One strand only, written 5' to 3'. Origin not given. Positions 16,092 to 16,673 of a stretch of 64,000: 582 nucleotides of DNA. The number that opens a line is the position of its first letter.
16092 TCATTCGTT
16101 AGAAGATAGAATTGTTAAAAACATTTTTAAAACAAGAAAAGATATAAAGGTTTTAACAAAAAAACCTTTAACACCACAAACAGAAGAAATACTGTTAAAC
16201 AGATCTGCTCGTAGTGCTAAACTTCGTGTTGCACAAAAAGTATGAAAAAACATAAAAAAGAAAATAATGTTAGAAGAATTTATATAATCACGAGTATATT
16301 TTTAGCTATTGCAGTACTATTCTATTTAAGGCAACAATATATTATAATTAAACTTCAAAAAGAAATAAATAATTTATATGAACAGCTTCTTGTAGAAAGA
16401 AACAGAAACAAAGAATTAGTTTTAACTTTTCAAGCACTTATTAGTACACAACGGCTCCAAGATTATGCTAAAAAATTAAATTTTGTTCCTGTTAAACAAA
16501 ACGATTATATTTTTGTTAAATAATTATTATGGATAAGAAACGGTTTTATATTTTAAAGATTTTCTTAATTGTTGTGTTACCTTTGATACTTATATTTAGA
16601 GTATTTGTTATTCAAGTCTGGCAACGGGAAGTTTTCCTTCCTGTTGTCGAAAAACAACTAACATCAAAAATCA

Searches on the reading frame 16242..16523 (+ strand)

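Call 35: search_protein_families(library=pfam, proteins=[window:16242-16523:+], max_evalue=0.001)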
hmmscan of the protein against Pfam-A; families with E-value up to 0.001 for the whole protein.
window:16242-16523:+ (93 aa): 1 family
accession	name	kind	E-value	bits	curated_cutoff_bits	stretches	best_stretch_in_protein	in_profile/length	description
PF04977.20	DivIC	-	0.00022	21.4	28.9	1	19-91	3-75/80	Septum formation initiator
